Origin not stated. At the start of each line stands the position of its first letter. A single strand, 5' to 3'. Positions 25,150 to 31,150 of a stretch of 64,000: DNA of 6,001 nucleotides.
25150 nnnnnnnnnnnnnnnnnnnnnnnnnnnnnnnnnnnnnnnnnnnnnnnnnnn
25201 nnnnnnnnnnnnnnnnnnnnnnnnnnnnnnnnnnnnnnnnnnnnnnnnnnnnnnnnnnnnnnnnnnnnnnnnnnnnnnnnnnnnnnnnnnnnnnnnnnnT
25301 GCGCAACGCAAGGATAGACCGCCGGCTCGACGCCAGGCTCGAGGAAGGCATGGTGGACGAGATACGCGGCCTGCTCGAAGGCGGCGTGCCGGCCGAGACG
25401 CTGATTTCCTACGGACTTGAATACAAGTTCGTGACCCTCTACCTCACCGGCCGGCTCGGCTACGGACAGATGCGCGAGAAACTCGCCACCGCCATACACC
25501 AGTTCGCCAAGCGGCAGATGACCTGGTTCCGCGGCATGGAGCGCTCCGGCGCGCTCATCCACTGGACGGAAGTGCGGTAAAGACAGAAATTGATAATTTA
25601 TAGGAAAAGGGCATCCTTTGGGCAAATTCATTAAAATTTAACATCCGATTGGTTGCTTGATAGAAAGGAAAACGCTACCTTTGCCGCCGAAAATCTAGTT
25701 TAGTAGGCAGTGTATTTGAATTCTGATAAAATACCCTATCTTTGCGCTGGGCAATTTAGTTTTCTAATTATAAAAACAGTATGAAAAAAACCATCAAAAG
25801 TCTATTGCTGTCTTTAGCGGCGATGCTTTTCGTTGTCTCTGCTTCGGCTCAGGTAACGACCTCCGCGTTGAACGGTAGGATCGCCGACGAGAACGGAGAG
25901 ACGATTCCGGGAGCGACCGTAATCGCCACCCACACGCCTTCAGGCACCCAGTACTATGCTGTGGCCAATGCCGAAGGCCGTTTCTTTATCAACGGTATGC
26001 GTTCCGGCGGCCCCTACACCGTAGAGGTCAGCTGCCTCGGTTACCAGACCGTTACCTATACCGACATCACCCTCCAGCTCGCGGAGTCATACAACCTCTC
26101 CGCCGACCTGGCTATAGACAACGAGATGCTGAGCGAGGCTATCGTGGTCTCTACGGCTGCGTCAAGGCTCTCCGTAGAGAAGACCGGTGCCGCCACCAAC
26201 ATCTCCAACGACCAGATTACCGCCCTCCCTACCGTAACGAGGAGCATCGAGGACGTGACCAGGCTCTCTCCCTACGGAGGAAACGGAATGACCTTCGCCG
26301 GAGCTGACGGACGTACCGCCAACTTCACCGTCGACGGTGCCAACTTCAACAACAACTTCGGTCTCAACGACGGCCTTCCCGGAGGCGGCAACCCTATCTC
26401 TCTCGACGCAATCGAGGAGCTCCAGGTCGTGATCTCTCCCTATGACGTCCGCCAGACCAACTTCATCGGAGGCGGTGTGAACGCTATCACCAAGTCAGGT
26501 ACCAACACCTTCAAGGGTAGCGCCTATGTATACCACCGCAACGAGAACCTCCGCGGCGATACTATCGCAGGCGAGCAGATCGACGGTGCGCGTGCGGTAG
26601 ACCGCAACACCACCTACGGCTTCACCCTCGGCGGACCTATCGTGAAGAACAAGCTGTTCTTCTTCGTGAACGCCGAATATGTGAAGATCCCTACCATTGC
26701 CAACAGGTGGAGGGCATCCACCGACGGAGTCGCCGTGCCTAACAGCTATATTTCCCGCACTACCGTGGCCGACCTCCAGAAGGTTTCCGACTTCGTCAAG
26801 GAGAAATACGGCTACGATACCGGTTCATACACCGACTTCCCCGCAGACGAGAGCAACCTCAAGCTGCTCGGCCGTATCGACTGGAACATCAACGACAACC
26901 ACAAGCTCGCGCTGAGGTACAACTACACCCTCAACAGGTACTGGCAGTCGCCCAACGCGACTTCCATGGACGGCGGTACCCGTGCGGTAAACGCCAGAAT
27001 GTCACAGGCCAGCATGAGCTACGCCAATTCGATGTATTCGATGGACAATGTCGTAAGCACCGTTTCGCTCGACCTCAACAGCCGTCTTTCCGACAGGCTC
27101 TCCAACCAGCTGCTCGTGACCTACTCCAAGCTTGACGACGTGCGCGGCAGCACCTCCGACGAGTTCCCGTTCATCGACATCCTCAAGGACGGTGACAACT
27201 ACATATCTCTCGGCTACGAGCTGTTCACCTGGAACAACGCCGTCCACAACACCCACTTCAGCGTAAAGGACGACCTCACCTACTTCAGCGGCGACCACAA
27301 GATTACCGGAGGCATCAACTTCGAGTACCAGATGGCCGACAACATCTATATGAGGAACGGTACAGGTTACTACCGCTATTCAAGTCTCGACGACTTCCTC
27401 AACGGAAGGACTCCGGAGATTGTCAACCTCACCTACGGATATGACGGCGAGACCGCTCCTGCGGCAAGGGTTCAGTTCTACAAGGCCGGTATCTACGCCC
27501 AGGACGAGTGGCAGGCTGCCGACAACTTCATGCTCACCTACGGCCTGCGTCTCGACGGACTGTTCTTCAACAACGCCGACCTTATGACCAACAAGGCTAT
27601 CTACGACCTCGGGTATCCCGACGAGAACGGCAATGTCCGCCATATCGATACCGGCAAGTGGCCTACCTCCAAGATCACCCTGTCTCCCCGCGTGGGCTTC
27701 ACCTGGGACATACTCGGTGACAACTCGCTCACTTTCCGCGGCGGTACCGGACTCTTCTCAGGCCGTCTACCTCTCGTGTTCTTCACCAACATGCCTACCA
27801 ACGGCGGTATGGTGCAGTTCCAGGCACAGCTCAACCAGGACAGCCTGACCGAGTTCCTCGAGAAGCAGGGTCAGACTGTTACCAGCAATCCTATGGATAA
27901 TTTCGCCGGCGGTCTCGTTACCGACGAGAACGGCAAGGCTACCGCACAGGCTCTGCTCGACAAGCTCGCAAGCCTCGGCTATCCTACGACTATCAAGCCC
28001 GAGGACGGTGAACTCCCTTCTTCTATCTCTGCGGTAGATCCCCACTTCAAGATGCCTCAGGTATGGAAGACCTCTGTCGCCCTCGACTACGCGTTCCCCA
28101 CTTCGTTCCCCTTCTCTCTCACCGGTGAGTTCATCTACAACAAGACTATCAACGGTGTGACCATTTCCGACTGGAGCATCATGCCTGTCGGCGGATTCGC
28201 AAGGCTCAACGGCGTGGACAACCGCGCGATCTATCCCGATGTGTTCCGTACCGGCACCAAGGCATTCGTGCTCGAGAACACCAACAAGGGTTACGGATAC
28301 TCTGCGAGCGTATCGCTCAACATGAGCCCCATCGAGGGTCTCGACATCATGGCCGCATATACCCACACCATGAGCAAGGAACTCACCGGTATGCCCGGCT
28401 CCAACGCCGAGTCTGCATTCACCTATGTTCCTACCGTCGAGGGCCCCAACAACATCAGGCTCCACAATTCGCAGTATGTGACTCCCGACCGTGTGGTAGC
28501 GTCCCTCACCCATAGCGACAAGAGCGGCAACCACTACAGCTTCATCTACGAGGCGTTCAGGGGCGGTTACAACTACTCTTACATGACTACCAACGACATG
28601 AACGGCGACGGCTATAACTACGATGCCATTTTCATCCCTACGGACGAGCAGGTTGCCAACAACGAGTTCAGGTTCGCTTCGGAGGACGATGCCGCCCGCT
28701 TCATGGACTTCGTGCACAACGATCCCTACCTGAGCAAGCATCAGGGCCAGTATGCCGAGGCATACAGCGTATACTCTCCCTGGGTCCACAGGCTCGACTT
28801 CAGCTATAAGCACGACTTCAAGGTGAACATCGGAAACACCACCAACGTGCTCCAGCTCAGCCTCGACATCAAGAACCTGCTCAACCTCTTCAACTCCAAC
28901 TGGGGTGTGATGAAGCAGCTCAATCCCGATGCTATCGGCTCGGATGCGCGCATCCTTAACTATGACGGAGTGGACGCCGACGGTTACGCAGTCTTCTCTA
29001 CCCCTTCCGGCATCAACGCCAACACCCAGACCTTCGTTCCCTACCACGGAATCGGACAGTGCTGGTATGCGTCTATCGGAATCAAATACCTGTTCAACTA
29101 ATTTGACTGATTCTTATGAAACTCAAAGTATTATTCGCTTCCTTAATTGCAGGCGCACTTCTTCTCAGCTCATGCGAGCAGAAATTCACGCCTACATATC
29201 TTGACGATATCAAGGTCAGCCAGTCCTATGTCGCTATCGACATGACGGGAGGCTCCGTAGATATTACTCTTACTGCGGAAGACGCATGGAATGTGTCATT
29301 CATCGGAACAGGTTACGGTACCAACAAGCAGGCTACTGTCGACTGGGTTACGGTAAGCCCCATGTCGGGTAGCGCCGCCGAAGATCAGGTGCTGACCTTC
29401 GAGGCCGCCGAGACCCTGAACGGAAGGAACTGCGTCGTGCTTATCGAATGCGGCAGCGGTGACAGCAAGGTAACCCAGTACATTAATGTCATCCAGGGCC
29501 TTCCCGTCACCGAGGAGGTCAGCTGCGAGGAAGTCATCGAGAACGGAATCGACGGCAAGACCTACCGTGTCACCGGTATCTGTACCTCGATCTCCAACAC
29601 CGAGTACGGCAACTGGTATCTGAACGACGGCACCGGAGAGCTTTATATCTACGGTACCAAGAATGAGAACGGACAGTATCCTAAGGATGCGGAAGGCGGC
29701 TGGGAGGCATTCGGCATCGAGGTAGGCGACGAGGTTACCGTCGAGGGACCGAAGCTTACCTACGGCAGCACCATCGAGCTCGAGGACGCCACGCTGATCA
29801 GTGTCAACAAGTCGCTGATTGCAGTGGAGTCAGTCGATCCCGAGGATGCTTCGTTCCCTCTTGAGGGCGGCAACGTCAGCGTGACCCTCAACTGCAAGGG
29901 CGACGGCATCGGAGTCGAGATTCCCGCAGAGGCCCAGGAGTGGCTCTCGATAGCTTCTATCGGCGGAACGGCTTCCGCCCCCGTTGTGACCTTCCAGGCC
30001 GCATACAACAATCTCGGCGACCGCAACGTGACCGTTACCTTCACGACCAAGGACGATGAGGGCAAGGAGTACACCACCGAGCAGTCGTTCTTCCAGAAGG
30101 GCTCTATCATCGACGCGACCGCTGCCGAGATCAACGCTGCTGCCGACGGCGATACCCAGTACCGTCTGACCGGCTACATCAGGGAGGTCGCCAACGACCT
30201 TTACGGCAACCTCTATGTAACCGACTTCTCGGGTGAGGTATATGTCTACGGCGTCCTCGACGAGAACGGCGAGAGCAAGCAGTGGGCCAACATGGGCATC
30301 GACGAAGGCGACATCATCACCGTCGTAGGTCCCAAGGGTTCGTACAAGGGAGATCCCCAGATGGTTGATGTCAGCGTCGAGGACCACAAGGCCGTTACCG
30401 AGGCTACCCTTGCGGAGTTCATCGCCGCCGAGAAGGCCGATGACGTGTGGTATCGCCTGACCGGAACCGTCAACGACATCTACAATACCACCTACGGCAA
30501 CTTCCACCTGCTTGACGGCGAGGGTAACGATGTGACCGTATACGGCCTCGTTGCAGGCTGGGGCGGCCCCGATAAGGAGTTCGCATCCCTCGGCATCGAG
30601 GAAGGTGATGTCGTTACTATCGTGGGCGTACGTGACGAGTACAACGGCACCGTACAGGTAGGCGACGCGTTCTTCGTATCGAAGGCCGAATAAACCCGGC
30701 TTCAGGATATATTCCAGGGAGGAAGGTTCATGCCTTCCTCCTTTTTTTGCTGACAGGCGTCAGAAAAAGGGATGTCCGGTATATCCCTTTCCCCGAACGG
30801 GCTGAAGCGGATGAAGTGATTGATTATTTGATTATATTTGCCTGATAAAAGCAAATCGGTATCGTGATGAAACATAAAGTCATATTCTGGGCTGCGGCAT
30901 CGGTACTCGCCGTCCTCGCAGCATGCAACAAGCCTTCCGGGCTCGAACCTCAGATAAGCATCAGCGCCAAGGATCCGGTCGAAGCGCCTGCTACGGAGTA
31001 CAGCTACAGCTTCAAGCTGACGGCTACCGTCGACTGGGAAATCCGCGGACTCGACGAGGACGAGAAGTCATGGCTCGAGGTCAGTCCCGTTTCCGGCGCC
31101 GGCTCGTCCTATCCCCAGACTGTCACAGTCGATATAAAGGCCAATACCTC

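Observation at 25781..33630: Candidate extracellular DNA utilization locus: SusD-less TBDR, OB-fold lipoprotein and two surface nucleases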

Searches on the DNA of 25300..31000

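Call 96: search_rna_families(source=window, start=25300, end=31000, threshold=evalue, max_evalue=1)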
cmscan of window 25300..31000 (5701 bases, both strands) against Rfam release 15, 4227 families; matches with E-value up to 1: 1.
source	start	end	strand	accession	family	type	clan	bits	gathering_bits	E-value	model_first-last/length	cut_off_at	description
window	26848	26940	-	RF04308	HCV_SL2531-SL2549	Cis-reg;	-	20.1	56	0.86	1-72/72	no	Hepatitis C virus stem-loop SL2531 and SL2549AU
